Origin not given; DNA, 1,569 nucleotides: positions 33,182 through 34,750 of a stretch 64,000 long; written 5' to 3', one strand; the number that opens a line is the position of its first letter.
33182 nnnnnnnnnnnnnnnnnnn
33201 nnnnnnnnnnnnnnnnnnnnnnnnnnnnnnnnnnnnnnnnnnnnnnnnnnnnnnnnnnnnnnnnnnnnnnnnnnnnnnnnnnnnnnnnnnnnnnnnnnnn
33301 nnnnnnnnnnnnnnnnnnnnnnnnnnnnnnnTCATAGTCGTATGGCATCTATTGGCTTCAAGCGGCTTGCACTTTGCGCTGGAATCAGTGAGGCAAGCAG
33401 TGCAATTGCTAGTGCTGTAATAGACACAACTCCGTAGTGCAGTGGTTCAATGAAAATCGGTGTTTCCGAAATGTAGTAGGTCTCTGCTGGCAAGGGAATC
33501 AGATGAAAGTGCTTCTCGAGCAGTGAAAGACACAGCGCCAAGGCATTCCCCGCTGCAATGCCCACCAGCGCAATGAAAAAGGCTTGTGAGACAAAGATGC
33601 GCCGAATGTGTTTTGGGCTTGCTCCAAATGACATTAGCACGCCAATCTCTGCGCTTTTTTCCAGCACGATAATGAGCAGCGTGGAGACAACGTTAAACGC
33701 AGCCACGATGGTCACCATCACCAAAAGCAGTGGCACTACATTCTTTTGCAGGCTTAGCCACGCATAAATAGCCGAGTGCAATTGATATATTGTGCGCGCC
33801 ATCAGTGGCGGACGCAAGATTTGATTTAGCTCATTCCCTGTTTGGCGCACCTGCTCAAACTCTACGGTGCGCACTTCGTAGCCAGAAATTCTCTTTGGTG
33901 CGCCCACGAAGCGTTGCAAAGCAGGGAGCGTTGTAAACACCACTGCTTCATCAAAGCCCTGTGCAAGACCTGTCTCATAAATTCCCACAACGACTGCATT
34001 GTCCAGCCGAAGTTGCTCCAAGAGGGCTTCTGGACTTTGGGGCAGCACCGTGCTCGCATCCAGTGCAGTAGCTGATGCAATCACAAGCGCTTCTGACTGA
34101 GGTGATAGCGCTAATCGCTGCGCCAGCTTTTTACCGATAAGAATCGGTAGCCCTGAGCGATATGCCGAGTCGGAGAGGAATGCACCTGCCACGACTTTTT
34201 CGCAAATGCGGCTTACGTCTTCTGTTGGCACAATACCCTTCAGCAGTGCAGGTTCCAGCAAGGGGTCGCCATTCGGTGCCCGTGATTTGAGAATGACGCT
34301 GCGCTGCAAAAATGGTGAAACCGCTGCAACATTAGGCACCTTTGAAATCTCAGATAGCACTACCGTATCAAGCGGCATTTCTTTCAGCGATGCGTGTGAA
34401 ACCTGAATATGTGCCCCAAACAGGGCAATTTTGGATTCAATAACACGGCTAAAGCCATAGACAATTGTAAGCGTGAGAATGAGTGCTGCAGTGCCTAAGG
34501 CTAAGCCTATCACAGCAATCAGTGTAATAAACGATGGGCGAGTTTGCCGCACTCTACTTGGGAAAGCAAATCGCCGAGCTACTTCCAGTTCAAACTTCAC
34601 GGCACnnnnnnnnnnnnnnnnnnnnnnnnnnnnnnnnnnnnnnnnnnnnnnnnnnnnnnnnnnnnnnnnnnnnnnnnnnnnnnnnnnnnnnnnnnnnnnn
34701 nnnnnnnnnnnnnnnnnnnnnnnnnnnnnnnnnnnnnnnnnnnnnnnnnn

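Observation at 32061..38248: Five-gene cluster: two PstS-like lipoproteins, a sensor diguanylate cyclase and two LolC/E-type permeases, with no ATPase and no pstCAB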

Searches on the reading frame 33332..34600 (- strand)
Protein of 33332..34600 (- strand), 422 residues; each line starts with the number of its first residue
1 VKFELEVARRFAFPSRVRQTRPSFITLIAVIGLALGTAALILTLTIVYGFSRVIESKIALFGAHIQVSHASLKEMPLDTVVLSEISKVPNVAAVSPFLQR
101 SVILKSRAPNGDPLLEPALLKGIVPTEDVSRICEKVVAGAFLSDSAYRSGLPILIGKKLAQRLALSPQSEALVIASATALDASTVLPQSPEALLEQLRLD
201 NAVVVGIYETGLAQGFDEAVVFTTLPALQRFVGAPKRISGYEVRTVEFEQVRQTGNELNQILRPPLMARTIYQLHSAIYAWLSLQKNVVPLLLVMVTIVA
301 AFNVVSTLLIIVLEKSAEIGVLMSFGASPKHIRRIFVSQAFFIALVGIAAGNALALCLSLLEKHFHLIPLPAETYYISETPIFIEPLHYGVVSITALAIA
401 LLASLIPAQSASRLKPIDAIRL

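Call 3: search_protein_families(library=pfam, proteins=[window:33332-34600:-], max_evalue=0.01)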
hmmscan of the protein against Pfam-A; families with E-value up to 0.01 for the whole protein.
window:33332-34600:- (422 aa): 2 families
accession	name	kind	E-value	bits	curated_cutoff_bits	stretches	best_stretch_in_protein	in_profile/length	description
PF02687.27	FtsX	-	7.1e-19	68.5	25.5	1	292-416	3-120/120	FtsX-like permease C-terminal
PF12704.14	MacB_PCD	-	2.2e-15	57.9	27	1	26-260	1-206/207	MacB-like periplasmic core domain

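Call 4: search_protein_families(library=ncbifam, proteins=[window:33332-34600:-], max_evalue=0.01)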
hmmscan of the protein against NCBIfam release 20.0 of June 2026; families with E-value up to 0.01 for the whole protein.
window:33332-34600:- (422 aa): 8 families
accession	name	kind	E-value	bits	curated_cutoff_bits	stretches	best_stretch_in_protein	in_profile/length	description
TIGR02212.1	lolCE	equivalog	8.6e-58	196.2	362.45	1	3-421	2-409/411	lipoprotein-releasing ABC transporter permease subunit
NF008357.0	PRK11146.1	exception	1.6e-37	129.3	439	1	4-417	6-408/414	lipoprotein-releasing ABC transporter permease subunit LolE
TIGR02213.1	lolE_release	exception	4.9e-32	111.3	540.35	1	7-418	6-406/411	lipoprotein-releasing ABC transporter permease subunit LolE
NF008076.0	PRK10814.1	exception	4.6e-23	81.9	473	1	23-421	24-397/399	lipoprotein-releasing ABC transporter permease subunit LolC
TIGR03434.1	ADOP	subfamily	2.3e-11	42.6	622.3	1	294-421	686-801/803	ADOP family duplicated permease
NF007826.0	PRK10535.1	equivalog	1.2e-08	33.7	966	1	290-420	526-645/648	macrolide ABC transporter ATP-binding protein/permease MacB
TIGR00439.2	FtsX_Gneg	equivalog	3.5e-05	23.1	255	1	278-407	159-286/292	permease-like cell division protein FtsX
NF038347.1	FtsX_Gpos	exception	0.0078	15.6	225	1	242-349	125-231/296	permease-like cell division protein FtsX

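Call 22: find_homologous_proteins(query=window:33332-34600:-, max_evalue=1e-10)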
Query window:33332-34600:- (422 aa): 265 proteins with E <= 1e-10 among 8000 candidates; the best 120 are listed.
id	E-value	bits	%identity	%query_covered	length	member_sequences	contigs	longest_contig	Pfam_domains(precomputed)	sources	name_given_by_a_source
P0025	5.3e-247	837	100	96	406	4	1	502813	PF02687.28,PF12704.15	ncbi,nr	ncbi:MAG: ABC transporter permease [Chloroherpetonaceae bacterium]|nr:ABC transporter permease [Chlo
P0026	1.0e-211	721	82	100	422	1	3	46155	PF02687.28,PF12704.15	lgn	-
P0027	4.6e-178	611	70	100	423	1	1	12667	PF02687.28,PF12704.15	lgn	-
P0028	3.6e-177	608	69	100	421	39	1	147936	PF02687.28,PF12704.15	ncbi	-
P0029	1.2e-175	603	70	100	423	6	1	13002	PF02687.28,PF12704.15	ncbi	ncbi:MAG: FtsX-like permease family protein [Candidatus Thermochlorobacter sp.]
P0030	1.4e-174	599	69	100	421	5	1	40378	PF02687.28,PF12704.15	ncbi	-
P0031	1.3e-127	445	51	100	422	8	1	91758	PF02687.28,PF12704.15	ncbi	-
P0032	6.8e-125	436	52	100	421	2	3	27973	PF02687.28,PF12704.15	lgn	-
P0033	4.3e-122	426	52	100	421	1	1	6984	PF02687.28,PF12704.15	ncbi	-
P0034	6.6e-122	426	51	100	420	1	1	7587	PF02687.28,PF12704.15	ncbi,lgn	-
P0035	8.0e-122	426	52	100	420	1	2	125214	PF02687.28,PF12704.15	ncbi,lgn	ncbi:MAG: ABC transporter permease [Chloroherpetonaceae bacterium]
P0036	3.1e-121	424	51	100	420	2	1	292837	PF02687.28,PF12704.15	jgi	jgi:lipoprotein-releasing system permease protein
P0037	3.6e-121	423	52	100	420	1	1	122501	PF02687.28,PF12704.15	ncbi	-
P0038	3.8e-121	423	51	100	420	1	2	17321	PF02687.28,PF12704.15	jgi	-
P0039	5.1e-121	423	51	100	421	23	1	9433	PF02687.28,PF12704.15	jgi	jgi:lipoprotein-releasing system permease protein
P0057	1.8e-118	414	50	100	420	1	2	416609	PF02687.28,PF12704.15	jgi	jgi:lipoprotein-releasing system permease protein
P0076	9.7e-106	373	46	100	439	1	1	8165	PF02687.28,PF12704.15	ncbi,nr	ncbi:MAG: ABC transporter permease [Rhizobacter sp.]|nr:ABC transporter permease [Chlorobiales bacte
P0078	5.5e-101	357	43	100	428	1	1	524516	PF02687.28,PF12704.15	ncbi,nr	ncbi:MAG: FtsX-like permease family protein [Chloroherpetonaceae bacterium]|nr:FtsX-like permease fa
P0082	3.5e-99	351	45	100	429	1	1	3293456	PF02687.28,PF12704.15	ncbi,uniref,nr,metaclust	ncbi:protein of unknown function DUF214 [Chloroherpeton thalassium ATCC 35110]|uniref:Lipoprotein re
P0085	1.2e-69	254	37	100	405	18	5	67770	PF02687.28,PF12704.15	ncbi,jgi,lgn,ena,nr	ncbi:lipoprotein-releasing system permease protein [Candidatus Kryptonium thompsonii]|jgi:lipoprotei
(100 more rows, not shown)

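Call 24: find_encoding_contigs(protein=P0082, flank=8000, max_places=1)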
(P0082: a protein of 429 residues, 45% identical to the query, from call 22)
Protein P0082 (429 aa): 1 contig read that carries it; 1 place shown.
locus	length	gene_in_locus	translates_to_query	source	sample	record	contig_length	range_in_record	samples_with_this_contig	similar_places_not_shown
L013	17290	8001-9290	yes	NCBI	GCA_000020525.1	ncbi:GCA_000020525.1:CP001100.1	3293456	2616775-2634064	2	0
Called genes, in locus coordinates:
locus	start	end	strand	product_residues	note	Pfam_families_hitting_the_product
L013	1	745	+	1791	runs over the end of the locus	PF13426:PAS_9, PF08447:PAS_3, PF00989:PAS, PF08448:PAS_4, PF13426:PAS_9, PF00989:PAS, PF13426:PAS_9, PF08447:PAS_3, +21 more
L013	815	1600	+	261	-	PF13620:CarboxypepD_reg (faint)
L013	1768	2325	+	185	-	-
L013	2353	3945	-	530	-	PF02028:BCCT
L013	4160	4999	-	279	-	PF02353:CMAS, PF01209:Ubie_methyltran (weak), PF13489:Methyltransf_23 (weak), PF13847:Methyltransf_31, PF08241:Methyltransf_11, PF08242:Methyltransf_12, PF13649:Methyltransf_25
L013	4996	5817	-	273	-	PF01209:Ubie_methyltran (faint), PF13489:Methyltransf_23, PF13847:Methyltransf_31, PF08241:Methyltransf_11, PF08242:Methyltransf_12, PF13649:Methyltransf_25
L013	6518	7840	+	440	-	PF00990:GGDEF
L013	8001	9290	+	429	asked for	PF12704:MacB_PCD, PF02687:FtsX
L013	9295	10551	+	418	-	PF12704:MacB_PCD, PF02687:FtsX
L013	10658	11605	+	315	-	PF01545:Cation_efflux, PF16916:ZT_dimer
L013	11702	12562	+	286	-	PF00027:cNMP_binding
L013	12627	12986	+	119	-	PF00111:Fer2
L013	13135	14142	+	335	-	PF01515:PTA_PTB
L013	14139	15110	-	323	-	PF07934:OGG_N, PF00730:HhH-GPD (weak)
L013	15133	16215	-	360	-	PF00730:HhH-GPD, PF00293:NUDIX, PF14815:NUDIX_4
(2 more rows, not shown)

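Call 25: find_encoding_contigs(protein=P0057, flank=8000, max_places=1)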
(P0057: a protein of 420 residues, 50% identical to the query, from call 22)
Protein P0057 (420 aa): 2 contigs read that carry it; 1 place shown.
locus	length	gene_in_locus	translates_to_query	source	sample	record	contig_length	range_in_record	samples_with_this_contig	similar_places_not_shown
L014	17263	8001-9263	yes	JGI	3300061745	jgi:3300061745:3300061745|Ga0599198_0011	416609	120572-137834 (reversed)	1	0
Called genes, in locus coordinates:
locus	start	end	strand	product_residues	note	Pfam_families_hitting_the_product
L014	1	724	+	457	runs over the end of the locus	PF02163:Peptidase_M50, PF21558:Pept_S41_N_bact (faint), PF00595:PDZ (weak), PF13180:PDZ_2 (weak), PF17820:PDZ_6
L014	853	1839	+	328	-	PF02628:COX15-CtaA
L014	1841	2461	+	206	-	PF02630:SCO1-SenC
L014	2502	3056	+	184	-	PF04238:DUF420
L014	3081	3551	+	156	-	PF00210:Ferritin, PF02915:Rubrerythrin (faint)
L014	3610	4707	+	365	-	PF12849:PBP_like_2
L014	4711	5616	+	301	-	PF12849:PBP_like_2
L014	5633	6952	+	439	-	PF00672:HAMP (faint), PF00990:GGDEF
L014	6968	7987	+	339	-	PF00389:2-Hacid_dh, PF02826:2-Hacid_dh_C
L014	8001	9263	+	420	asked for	PF12704:MacB_PCD, PF02687:FtsX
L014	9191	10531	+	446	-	PF02687:FtsX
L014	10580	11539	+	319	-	PF01545:Cation_efflux, PF16916:ZT_dimer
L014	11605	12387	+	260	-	PF00027:cNMP_binding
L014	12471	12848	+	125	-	PF00111:Fer2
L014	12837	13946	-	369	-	PF00730:HhH-GPD, PF00293:NUDIX, PF14815:NUDIX_4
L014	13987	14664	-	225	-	PF01370:Epimerase (weak), PF05368:NmrA, PF01073:3Beta_HSD, PF13460:NAD_binding_10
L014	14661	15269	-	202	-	-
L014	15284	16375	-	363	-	PF26550:Tricorn_2nd (faint), PF26549:Tricorn_N, PF07676:PD40, PF26549:Tricorn_N, PF07676:PD40 (weak)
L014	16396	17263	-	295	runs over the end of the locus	PF16881:LIAS_N, PF04055:Radical_SAM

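Call 26: find_encoding_contigs(protein=P0085, flank=8000, max_places=1)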
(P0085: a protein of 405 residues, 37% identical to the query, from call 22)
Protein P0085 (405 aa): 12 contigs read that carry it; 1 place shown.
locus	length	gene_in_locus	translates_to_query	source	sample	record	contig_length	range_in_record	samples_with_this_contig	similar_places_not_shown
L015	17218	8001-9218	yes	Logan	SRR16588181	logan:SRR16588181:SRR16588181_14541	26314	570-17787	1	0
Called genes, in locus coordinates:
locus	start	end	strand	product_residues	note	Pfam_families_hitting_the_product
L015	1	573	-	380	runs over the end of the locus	?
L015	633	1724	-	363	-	PF19572:PorV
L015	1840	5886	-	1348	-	PF08126:Propeptide_C25, PF01364:Peptidase_C25, PF13860:FlgD_ig (faint)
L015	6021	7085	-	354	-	PF00072:Response_reg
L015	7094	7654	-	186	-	-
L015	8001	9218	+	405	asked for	PF12704:MacB_PCD, PF02687:FtsX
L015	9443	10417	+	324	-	PF00520:Ion_trans (weak), PF07885:Ion_trans_2, PF22614:Slo-like_RCK, PF02254:TrkA_N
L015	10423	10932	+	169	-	PF00027:cNMP_binding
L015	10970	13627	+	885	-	PF00133:tRNA-synt_1, PF09334:tRNA-synt_1g, PF13603:tRNA-synt_1_2, PF08264:Anticodon_1, PF10458:Val_tRNA-synt_C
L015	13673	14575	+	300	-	PF01791:DeoC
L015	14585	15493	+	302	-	PF05036:SPOR (weak)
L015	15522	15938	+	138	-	-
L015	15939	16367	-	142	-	PF02130:YbeY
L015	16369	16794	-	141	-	-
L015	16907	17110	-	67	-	PF00313:CSD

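Call 42: search_protein_families(library=ncbifam, proteins=[L014:6968-7987:+], max_evalue=0.00001)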
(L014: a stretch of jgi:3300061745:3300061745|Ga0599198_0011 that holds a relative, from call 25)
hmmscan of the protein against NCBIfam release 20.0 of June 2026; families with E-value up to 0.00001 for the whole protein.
L014:6968-7987:+ (339 aa): 21 families
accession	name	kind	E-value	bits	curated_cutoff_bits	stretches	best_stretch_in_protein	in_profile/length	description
NF000492.1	vanH_gen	exception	1.9e-71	240.7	540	1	34-313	33-305/312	D-lactate dehydrogenase VanH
NF006374.0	PRK08605.1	subfamily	2.4e-62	210.9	356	1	18-312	18-315/332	D-lactate dehydrogenase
NF000371.1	vanH_Agroup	exception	3e-60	204.1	700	1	53-317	57-312/322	VanH-A/VanH-Pt family D-lactate dehydrogenase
NF000004.1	vanH-D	exception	8.4e-59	199.3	550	1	38-312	43-310/323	D-lactate dehydrogenase VanH-D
NF000112.1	vanH-Amyco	exception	1.6e-56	192.1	625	1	58-318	86-337/348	VanH-AOV family D-lactate dehydrogenase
NF009127.0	PRK12480.1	equivalog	1.8e-56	191.5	579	1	3-312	4-313/330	D-lactate dehydrogenase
NF000151.1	vanH-Ac1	exception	8.3e-56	189.8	750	1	36-317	71-344/351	D-lactate dehydrogenase VanH-Ac1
NF000128.1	vanH-Sc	exception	1.6e-54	185.3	650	1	36-319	55-329/337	D-lactate dehydrogenase VanH-Sc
TIGR01327.1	PGDH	equivalog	7.7e-54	183.3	454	1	69-328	64-310/525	phosphoglycerate dehydrogenase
NF009714.1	PRK13243.1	equivalog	3.1e-49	168.1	455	1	40-327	42-321/332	glyoxylate reductase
NF005069.0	PRK06487.1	equivalog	1.8e-43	148.8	448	1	68-322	70-314/320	2-hydroxyacid dehydrogenase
NF005387.0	PRK06932.1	equivalog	4e-43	147.6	492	1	31-319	32-310/314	2-hydroxyacid dehydrogenase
NF006263.0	PRK08410.1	equivalog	5.6e-42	144.2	389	1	1-320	1-308/311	D-2-hydroxyacid dehydrogenase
NF008759.0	PRK11790.1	equivalog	6.4e-37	127.2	404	1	71-315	80-313/410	phosphoglycerate dehydrogenase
NF005750.0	PRK07574.1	equivalog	8.1e-35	120.6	329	1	76-260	123-311/386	NAD-dependent formate dehydrogenase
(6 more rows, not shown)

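Call 56: find_encoding_contigs(protein=P0076, flank=10000, max_places=1)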
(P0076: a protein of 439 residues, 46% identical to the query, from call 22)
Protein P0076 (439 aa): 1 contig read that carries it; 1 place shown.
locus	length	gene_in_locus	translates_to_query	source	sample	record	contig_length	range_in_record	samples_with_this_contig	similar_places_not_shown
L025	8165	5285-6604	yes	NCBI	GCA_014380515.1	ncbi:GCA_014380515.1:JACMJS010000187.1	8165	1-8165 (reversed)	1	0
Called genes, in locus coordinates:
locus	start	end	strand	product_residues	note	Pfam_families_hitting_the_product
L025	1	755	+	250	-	PF03544:TonB_C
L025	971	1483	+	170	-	-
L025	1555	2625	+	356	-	PF12849:PBP_like_2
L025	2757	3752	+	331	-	PF12849:PBP_like_2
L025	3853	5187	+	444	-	PF00990:GGDEF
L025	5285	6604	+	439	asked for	PF12704:MacB_PCD, PF02687:FtsX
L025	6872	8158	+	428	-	PF12704:MacB_PCD, PF02687:FtsX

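Call 57: find_encoding_contigs(protein=P0078, flank=10000, max_places=1)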
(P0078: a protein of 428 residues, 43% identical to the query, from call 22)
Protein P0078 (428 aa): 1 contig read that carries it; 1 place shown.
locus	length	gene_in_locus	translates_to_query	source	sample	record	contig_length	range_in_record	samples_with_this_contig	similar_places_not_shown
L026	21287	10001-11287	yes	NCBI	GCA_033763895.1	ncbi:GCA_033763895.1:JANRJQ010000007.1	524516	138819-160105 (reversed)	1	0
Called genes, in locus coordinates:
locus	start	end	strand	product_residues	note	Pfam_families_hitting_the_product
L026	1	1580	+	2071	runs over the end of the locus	PF01833:TIG, PF01839:FG-GAP (faint), PF13517:FG-GAP_3, PF15907:Itfg2 (faint), PF13517:FG-GAP_3, PF01833:TIG, PF13517:FG-GAP_3, PF18962:Por_Secre_tail, +1 more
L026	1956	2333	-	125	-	PF01381:HTH_3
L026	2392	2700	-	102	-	PF09907:HigB_toxin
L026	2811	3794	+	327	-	-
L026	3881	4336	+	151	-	-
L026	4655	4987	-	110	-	PF01850:PIN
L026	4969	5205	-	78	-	-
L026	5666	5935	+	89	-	PF04255:DUF433 (weak)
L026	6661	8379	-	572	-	PF02563:Poly_export, PF22461:SLBB_2 (faint), PF10531:SLBB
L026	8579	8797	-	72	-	PF11146:DUF2905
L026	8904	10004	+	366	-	PF00155:Aminotran_1_2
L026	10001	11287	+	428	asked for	PF12704:MacB_PCD, PF02687:FtsX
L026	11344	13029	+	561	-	PF01642:MM_CoA_mutase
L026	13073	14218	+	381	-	PF00155:Aminotran_1_2, PF00266:Aminotran_5 (weak)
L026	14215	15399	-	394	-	-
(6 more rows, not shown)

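Call 68: search_protein_families(library=pfam, proteins=[L025:971-1483:+, L025:3-755:+], max_evalue=0.001)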
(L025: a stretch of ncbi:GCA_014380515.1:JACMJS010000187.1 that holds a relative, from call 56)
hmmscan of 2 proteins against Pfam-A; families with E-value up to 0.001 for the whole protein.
L025:971-1483:+ (170 aa): 0 families

L025:3-755:+ (250 aa): 1 family
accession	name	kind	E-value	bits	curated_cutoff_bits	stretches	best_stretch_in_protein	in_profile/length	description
PF03544.19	TonB_C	-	2.7e-18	66.6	24.6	1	174-249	2-79/79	Gram-negative bacterial TonB protein C-terminal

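Call 81: search_solved_structures(query=window:33332-34600:-, max_evalue=0.00001)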
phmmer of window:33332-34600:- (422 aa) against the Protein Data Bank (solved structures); distinct sequences matched with E-value up to 0.00001: 10.
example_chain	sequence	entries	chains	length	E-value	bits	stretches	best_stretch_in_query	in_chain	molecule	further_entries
9w35_A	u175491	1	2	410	9.6e-34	120.7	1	21-421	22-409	LolF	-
9w37_A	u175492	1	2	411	9.7e-34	120.7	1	21-421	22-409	LolF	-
9w2w_A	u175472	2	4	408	6.2e-33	118.1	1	21-420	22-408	LolF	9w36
7arh_E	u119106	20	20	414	4.4e-26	95.5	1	7-417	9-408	Lipoprotein-releasing system transmembrane protein LolE | Lipoprotein transporter subunit LolE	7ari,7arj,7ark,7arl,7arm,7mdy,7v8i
7mdx_B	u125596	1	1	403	1.1e-25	94.2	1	15-416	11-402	Lipoprotein-releasing system transmembrane protein LolE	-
7arh_C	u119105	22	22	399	1.3e-22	84.1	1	22-421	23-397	Lipoprotein-releasing ABC transporter permease subunit LolC | Lipo-releasing system transmembrane protein lolC | Lipoprotein-releasing system transmembrane prot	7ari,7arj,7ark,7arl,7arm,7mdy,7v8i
9rli_E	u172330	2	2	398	1.8e-22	83.6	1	7-417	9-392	Lipoprotein-releasing system transmembrane protein LolE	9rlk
7mdx_A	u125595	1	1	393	2.8e-21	79.7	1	22-416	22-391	Lipoprotein-releasing system transmembrane protein LolC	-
9o9x_C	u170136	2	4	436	4.9e-07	32.9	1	294-364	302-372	ABC transporter permease YtrF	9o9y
5nik_J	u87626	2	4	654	2.1e-06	30.8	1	290-420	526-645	Macrolide export ATP-binding/permease protein MacB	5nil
